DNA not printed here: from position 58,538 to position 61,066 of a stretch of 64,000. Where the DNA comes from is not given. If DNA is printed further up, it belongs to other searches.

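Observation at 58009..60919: VirB4 ATPase is split into two ORFs, with a 130-aa Pro/Ala-rich insertion at the junction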

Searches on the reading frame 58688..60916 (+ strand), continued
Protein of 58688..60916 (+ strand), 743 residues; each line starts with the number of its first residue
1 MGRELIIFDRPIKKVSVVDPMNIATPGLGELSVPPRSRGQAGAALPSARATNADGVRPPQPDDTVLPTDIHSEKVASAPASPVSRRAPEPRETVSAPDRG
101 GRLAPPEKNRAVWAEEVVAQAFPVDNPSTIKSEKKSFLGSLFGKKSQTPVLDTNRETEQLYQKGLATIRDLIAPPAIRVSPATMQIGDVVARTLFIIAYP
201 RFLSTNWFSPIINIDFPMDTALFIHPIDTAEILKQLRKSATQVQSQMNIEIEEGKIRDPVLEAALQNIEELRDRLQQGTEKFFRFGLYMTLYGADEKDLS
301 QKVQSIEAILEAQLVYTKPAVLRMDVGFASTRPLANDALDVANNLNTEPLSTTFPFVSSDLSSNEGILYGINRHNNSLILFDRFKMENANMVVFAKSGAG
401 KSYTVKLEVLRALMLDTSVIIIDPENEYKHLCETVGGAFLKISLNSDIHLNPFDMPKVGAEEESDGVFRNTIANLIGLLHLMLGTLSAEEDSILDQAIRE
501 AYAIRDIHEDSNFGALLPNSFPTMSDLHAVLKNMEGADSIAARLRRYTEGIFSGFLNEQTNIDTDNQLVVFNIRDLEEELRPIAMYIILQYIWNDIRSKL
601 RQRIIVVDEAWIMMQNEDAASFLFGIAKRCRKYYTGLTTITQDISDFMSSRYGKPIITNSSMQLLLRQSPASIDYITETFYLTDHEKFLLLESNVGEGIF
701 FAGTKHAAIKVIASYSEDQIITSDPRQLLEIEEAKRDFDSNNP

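Call 14: find_encoding_contigs(protein=P0121, flank=6000, max_places=3)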
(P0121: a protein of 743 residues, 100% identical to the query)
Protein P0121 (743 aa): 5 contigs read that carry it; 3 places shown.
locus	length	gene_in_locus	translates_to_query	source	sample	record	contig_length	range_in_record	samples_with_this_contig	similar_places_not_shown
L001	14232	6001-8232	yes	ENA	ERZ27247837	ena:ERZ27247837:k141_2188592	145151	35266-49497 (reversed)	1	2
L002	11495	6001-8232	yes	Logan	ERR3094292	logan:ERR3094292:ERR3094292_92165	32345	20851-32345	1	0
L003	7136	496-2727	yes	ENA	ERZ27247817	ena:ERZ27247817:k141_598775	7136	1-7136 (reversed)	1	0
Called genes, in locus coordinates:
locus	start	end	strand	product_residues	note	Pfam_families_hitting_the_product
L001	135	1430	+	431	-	PF23473:LysM3_LYK4_5 (faint), PF01476:LysM, PF05257:CHAP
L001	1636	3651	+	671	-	-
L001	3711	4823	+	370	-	-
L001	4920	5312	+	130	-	PF12666:PrgI, PF12648:TcpE (weak)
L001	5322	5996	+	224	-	PF26593:TraC-like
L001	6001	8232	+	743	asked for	PF01935:DUF87, PF12846:AAA_10 (weak), PF19044:P-loop_TraG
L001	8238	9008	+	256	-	-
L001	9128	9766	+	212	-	-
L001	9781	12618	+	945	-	-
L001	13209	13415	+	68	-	PF13560:HTH_31, PF12844:HTH_19, PF01381:HTH_3, PF13443:HTH_26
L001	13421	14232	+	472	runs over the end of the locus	PF01336:tRNA_anti-codon, PF00152:tRNA-synt_2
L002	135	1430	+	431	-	PF23473:LysM3_LYK4_5 (faint), PF01476:LysM, PF05257:CHAP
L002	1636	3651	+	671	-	-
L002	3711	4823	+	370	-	-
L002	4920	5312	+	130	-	PF12666:PrgI, PF12648:TcpE (weak)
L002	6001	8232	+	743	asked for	PF01935:DUF87, PF12846:AAA_10 (weak), PF19044:P-loop_TraG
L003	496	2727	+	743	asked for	PF01935:DUF87, PF12846:AAA_10 (weak), PF19044:P-loop_TraG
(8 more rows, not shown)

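Call 32: find_encoding_contigs(protein=P0122, flank=1500, max_places=1)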
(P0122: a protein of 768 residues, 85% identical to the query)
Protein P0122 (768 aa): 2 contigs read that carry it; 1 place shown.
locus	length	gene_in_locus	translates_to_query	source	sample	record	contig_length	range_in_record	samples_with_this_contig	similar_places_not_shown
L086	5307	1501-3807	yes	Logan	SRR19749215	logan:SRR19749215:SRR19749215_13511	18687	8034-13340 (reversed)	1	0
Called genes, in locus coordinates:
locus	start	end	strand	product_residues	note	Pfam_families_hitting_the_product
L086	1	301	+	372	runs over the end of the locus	-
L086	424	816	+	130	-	PF12666:PrgI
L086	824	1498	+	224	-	PF26593:TraC-like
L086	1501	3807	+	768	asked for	PF01935:DUF87, PF12846:AAA_10, PF19044:P-loop_TraG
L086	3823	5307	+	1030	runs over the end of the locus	-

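Call 33: find_encoding_contigs(protein=P0126, flank=1500, max_places=1)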
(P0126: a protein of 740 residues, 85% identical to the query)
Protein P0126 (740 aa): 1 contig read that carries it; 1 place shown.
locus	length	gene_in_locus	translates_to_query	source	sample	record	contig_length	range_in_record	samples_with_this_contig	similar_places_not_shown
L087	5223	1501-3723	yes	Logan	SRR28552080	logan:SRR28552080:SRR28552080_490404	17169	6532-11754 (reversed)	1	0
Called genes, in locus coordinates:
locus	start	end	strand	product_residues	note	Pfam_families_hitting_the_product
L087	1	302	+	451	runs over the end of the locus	-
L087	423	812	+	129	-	PF12666:PrgI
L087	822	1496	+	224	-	PF26593:TraC-like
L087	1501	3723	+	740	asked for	PF01935:DUF87, PF12846:AAA_10, PF19044:P-loop_TraG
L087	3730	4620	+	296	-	-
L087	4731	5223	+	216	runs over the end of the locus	PF02517:Rce1-like (weak)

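Call 34: find_encoding_contigs(protein=P0128, flank=1500, max_places=1)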
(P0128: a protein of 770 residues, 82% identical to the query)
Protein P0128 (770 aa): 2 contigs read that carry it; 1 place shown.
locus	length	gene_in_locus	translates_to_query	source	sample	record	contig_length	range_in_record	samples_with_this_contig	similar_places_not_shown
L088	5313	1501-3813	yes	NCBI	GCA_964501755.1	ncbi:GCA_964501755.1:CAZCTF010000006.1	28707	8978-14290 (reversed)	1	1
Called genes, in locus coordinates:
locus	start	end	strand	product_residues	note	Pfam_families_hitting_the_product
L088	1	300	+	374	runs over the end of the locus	-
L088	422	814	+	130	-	PF12666:PrgI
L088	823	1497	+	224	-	PF26593:TraC-like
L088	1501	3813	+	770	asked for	PF01935:DUF87, PF19044:P-loop_TraG, PF12846:AAA_10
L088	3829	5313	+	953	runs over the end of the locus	-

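Call 35: find_encoding_contigs(protein=P0130, flank=1500, max_places=1)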
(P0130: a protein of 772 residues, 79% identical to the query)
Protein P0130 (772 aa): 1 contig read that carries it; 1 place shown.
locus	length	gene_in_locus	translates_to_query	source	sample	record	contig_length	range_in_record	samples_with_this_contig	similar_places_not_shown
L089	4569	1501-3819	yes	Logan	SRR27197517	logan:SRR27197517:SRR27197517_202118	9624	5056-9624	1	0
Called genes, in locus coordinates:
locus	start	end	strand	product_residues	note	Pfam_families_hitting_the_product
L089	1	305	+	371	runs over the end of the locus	-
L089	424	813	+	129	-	PF12666:PrgI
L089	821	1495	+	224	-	PF26593:TraC-like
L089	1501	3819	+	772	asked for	PF01935:DUF87, PF19044:P-loop_TraG, PF12846:AAA_10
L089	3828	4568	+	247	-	?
